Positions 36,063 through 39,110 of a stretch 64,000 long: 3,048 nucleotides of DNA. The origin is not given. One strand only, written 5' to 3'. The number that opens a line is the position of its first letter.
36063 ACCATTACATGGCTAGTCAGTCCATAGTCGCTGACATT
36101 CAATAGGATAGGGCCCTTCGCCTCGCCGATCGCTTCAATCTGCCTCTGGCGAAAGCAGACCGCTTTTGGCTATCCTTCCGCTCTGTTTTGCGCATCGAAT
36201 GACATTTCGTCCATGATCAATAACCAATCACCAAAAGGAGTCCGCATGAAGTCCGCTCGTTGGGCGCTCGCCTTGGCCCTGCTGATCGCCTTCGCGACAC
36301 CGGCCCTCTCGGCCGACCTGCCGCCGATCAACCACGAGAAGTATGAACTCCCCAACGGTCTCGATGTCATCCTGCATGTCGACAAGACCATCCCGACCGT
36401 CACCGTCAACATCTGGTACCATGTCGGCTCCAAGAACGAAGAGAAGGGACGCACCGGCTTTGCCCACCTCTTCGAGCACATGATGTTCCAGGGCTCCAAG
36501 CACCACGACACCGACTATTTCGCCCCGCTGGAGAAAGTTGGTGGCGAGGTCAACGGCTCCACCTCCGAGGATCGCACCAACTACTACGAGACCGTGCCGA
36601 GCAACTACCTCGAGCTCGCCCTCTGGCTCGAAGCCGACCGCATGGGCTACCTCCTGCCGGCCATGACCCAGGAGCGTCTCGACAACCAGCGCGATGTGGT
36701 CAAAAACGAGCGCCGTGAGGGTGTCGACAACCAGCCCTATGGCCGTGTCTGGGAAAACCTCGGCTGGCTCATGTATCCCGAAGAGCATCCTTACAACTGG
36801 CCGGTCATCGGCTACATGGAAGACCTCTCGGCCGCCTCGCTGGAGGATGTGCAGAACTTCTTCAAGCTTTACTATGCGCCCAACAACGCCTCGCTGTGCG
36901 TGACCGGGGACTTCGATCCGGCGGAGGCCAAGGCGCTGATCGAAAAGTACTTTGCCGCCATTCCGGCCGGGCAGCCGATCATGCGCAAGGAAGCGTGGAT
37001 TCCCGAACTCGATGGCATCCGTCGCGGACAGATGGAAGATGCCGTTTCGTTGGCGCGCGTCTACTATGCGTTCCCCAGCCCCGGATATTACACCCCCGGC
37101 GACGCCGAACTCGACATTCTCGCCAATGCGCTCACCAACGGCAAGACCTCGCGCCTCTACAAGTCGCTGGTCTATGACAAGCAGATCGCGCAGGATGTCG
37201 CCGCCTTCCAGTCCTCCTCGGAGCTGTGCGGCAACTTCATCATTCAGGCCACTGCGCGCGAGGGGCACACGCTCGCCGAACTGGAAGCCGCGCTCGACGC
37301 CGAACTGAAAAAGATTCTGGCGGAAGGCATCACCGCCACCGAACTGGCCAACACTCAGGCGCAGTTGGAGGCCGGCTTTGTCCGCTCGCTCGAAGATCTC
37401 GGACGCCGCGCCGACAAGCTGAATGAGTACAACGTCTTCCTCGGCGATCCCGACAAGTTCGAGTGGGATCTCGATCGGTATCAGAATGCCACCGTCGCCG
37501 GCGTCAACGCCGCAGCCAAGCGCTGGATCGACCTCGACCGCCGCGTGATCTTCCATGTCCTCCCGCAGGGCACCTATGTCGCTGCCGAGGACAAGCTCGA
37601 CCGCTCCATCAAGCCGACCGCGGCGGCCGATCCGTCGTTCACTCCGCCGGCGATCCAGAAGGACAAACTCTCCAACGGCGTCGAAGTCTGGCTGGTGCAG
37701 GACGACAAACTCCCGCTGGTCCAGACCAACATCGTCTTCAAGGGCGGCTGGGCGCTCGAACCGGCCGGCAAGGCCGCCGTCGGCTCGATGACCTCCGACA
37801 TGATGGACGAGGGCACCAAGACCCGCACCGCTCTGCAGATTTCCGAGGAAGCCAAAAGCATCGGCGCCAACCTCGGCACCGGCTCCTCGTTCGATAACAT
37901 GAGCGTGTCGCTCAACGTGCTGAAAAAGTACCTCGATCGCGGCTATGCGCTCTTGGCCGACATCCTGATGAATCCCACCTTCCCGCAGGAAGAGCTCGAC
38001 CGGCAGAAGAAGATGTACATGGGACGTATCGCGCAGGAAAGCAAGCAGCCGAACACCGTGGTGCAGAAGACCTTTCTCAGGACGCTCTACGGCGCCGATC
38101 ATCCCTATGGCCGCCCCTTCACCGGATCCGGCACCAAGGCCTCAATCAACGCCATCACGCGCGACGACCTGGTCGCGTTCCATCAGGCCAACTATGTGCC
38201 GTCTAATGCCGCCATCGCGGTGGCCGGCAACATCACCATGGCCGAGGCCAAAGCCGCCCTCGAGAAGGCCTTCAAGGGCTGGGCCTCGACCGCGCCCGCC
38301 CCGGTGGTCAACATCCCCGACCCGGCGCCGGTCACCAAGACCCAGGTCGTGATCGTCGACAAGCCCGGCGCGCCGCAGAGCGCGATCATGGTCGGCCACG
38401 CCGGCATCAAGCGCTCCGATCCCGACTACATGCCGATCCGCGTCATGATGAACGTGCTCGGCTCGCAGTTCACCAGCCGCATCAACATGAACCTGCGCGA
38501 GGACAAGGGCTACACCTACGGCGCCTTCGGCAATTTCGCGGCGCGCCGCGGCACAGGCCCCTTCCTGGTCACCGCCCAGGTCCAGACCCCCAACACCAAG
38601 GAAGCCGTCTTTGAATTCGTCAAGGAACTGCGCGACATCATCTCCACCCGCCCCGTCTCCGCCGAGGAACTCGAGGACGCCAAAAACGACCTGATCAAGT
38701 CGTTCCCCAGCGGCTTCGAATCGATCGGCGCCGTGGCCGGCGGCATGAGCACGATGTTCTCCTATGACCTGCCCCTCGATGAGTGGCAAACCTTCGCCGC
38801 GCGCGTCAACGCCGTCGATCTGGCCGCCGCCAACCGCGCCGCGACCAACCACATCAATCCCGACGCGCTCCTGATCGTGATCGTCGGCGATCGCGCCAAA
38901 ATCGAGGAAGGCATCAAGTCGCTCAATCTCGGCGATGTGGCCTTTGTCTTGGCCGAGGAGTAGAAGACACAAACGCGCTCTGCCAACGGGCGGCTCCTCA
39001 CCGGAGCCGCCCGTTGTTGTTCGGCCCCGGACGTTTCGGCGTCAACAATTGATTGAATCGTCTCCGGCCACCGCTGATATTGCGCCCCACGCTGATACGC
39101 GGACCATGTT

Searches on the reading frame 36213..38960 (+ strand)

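Call 23: search_protein_families(library=pfam, proteins=[window:36213-38960:+], max_evalue=0.00001)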
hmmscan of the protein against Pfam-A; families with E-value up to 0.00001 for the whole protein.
window:36213-38960:+ (916 aa): 2 families
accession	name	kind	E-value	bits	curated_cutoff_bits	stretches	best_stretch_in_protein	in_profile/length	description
PF05193.26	Peptidase_M16_C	-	7.3e-74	248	23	2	648-826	2-180/181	Peptidase M16 inactive domain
PF00675.25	Peptidase_M16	-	1.2e-36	126.3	22.3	2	52-174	2-123/149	Insulinase (Peptidase family M16)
